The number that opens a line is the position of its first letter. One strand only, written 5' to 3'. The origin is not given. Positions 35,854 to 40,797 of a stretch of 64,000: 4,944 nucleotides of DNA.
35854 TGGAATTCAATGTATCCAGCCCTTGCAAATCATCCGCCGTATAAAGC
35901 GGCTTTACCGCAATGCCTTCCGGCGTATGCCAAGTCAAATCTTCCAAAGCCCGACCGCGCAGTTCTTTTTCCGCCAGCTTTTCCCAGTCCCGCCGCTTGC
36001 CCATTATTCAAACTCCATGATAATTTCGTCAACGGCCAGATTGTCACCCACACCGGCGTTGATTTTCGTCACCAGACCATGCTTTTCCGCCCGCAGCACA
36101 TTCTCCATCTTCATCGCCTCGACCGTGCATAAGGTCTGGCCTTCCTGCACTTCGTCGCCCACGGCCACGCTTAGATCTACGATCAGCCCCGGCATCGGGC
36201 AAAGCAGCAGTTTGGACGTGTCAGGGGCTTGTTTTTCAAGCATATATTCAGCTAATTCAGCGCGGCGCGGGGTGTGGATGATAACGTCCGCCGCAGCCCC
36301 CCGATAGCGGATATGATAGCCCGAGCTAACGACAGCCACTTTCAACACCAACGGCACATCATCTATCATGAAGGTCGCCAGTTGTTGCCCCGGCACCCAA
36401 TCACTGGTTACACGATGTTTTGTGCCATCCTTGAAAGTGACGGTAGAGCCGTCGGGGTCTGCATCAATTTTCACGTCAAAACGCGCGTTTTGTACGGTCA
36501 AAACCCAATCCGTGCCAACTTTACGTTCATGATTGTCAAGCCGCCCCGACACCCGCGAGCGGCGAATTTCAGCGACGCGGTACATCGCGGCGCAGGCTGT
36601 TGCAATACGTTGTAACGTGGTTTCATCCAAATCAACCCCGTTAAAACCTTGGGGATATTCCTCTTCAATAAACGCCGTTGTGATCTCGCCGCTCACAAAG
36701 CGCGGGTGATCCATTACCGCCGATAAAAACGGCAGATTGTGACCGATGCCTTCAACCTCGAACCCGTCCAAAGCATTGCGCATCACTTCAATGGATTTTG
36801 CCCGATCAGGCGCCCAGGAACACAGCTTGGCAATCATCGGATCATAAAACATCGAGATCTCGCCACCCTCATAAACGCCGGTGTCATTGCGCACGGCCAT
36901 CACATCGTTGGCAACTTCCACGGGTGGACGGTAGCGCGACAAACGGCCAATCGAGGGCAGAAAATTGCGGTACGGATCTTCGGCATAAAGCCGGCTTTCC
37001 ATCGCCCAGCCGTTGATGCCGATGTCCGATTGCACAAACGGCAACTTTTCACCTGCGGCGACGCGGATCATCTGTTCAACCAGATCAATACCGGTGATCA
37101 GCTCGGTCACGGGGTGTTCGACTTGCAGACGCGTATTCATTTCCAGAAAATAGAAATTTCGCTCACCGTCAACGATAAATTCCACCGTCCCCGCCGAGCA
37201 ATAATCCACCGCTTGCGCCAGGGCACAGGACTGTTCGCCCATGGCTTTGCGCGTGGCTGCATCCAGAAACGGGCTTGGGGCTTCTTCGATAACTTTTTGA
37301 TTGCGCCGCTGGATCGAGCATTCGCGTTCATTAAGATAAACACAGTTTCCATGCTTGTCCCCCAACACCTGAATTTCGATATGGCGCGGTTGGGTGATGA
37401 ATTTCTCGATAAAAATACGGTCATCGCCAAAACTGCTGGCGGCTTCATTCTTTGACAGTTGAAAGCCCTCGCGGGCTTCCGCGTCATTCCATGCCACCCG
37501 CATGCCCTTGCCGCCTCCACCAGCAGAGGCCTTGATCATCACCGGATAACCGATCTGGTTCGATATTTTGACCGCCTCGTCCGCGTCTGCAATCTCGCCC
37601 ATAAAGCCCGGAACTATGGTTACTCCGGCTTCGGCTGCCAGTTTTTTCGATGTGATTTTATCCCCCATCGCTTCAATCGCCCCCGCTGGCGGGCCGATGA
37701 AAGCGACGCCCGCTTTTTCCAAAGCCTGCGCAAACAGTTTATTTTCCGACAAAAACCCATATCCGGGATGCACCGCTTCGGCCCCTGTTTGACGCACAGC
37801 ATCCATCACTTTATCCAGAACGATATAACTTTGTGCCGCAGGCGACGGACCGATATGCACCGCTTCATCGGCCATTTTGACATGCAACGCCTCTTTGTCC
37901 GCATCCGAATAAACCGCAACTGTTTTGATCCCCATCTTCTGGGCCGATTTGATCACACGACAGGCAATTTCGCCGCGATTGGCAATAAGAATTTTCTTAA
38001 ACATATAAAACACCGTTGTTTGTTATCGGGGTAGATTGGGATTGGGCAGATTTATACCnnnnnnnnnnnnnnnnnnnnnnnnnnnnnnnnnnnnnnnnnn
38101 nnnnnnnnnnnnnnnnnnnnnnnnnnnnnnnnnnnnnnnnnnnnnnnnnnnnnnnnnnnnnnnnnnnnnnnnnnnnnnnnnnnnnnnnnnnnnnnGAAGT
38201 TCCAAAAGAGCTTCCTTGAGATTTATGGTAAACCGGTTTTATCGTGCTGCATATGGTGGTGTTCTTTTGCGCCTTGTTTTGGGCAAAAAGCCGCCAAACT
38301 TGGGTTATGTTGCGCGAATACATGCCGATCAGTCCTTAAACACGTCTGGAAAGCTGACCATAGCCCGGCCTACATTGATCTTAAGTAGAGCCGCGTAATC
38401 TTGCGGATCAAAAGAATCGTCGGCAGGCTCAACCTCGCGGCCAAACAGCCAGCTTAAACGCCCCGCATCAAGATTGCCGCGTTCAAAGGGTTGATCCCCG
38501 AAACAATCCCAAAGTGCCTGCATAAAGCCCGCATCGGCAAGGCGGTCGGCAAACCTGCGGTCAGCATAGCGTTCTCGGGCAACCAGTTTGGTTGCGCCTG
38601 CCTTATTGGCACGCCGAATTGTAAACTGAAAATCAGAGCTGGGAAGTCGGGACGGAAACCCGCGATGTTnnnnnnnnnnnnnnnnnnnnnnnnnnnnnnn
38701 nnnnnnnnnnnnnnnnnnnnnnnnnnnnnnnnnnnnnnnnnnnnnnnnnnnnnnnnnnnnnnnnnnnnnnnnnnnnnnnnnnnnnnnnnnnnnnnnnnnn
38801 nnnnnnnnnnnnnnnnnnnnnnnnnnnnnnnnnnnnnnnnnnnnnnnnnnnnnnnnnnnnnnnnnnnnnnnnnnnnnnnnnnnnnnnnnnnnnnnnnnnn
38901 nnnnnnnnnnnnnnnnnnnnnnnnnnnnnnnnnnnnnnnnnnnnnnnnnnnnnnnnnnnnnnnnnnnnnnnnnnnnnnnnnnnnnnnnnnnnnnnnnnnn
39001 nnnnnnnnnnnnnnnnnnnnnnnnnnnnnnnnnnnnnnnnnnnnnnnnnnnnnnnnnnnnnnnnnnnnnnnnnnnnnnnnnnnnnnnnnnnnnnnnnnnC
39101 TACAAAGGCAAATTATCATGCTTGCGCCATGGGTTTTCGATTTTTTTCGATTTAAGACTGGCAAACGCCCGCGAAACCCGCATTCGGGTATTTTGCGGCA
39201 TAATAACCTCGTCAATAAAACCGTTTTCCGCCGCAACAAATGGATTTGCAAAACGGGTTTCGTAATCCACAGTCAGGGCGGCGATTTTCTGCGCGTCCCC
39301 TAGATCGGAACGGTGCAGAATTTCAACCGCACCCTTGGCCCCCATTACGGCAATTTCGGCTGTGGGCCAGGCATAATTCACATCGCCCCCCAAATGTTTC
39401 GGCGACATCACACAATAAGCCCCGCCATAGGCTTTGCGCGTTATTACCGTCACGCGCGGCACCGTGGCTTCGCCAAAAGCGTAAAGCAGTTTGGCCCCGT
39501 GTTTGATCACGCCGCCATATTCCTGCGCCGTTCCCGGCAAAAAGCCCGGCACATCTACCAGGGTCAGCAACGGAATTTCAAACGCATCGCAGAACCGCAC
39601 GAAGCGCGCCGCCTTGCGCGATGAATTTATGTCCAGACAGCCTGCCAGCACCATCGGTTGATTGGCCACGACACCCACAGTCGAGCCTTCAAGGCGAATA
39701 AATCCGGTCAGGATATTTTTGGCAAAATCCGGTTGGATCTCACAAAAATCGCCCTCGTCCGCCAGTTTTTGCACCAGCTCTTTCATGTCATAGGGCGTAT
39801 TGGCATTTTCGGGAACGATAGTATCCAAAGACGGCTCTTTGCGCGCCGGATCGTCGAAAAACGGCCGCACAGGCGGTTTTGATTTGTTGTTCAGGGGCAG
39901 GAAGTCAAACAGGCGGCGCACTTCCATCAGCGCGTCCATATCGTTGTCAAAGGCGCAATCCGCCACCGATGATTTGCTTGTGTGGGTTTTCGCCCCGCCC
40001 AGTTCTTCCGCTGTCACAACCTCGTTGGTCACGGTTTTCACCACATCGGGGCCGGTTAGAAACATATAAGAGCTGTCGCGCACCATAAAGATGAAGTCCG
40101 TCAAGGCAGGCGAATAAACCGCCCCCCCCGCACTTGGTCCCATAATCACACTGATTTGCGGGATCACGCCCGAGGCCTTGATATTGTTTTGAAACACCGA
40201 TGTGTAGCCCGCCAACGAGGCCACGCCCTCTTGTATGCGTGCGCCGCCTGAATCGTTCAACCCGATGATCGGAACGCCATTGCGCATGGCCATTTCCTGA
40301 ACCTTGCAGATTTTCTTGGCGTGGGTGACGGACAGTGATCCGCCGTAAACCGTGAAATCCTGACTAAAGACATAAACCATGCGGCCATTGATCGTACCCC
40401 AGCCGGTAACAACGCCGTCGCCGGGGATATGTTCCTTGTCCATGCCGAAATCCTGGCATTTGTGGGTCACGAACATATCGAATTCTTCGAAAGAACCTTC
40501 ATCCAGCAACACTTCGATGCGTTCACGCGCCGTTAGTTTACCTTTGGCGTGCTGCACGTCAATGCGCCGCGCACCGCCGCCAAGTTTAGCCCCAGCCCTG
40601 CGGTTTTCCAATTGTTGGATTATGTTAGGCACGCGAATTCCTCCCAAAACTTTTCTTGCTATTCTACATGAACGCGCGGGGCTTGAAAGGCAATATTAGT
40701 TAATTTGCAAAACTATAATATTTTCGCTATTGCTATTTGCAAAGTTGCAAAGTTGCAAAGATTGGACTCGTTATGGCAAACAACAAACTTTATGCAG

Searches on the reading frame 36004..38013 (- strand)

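Call 27: search_protein_families(library=pfam, proteins=[window:36004-38013:-], max_evalue=0.00001)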
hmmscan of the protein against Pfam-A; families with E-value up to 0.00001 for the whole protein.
window:36004-38013:- (669 aa): 7 families
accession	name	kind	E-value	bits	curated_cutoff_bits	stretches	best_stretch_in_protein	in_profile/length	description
PF02786.22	CPSase_L_D2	-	6.2e-83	277.9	19.8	1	118-325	1-209/211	Carbamoyl-phosphate synthase L chain, ATP binding domain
PF00289.28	Biotin_carb_N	-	4.9e-45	153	25.5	1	4-113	1-110/110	Biotin carboxylase, N-terminal domain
PF02785.25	Biotin_carb_C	-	8e-35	119.7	32.4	1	339-451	1-108/108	Biotin carboxylase C-terminal domain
PF18140.6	PCC_BT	-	1.1e-33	116.6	23.5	1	471-594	2-126/126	Propionyl-coenzyme A carboxylase BT domain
PF00364.28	Biotin_lipoyl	-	2e-17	63.2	22.1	1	605-667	5-72/73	Biotin-requiring enzyme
PF07478.18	Dala_Dala_lig_C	-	1.3e-08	35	24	1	146-294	27-174/204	D-ala D-ala ligase C-terminus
PF02222.28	ATP-grasp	-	1.7e-08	34.8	27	1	134-293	10-160/179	ATP-grasp domain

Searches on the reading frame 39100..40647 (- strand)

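Call 28: search_protein_families(library=pfam, proteins=[window:39100-40647:-], max_evalue=0.00001)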
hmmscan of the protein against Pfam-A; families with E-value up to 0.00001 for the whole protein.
window:39100-40647:- (515 aa): 2 families
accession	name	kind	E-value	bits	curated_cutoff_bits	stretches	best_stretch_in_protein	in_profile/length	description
PF01039.27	Carboxyl_trans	-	2.7e-197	656.7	22.3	1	32-513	2-493/493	Carboxyl transferase domain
PF03255.19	ACCA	-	5.8e-12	45.8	23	1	341-415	131-206/310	Acetyl co-enzyme A carboxylase carboxyltransferase-like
